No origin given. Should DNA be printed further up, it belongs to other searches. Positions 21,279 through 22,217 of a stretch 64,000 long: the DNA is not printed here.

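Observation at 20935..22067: Membrane protein plus minimal lipase-like alpha/beta hydrolase pair heading the R-M operon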

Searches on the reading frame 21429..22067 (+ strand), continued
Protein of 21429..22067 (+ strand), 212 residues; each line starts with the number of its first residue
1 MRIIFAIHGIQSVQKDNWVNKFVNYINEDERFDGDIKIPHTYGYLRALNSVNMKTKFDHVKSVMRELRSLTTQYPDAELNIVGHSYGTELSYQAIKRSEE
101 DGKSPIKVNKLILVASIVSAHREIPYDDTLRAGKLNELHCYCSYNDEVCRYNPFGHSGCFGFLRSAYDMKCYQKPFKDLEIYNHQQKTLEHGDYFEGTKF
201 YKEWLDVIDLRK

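Call 96: search_protein_families(library=pfam, proteins=[L037:6342-7982:+, L037:8654-10153:+, L043:7245-7940:+, L043:8679-10295:+, L043:2873-5161:+, L047:7358-7879:+, L048:6661-7980:+, L048:8678-9475:+, L050:8667-9065:+, L039:6816-7886:+], max_evalue=0.001)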
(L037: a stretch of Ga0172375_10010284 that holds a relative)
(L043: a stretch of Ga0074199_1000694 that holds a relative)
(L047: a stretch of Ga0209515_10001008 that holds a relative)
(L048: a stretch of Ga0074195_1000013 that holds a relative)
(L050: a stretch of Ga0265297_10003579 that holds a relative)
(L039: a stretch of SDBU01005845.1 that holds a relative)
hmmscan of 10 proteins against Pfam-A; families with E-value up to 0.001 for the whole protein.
L037:6342-7982:+ (547 aa): 1 family
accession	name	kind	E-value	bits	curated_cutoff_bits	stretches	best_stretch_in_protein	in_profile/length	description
PF04545.22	Sigma70_r4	-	4.8e-10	39.2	24.1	1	204-255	2-49/50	Sigma-70, region 4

L037:8654-10153:+ (500 aa): 2 families
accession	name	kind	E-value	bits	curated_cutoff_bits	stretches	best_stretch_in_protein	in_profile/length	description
PF13271.11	DUF4062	-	2e-19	70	24.7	1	5-91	1-82/82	Domain of unknown function (DUF4062)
PF13749.12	HATPase_c_4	-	2.9e-17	62.9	26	1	321-403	3-85/89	Putative ATP-dependent DNA helicase recG C-terminal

L043:7245-7940:+ (232 aa): 0 families

L043:8679-10295:+ (539 aa): 1 family
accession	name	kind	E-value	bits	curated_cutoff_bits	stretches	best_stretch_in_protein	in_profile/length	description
PF09994.14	T6SS_Tle1-like_cat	-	1e-75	255.2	27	1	2-261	1-287/287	T6SS, Phospholipase effector Tle1-like, catalytic domain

L043:2873-5161:+ (763 aa): 3 families
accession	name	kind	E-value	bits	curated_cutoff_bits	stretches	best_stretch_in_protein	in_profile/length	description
PF12696.13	TraG-D_C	-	4.3e-10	40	22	1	585-671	3-91/126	TraM recognition site of TraD and TraG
PF02534.20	T4SS-DNA_transf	-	6.2e-08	32.4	20.1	0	567-736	287-449/468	Type IV secretory system Conjugative DNA transfer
PF10412.15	TrwB_AAD_bind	-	2.6e-05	23.8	20.5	0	544-666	206-330/387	Type IV secretion-system coupling protein DNA-binding domain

L047:7358-7879:+ (174 aa): 0 families

L048:6661-7980:+ (440 aa): 0 families

L048:8678-9475:+ (266 aa): 0 families

L050:8667-9065:+ (133 aa): 0 families

L039:6816-7886:+ (357 aa): 0 families
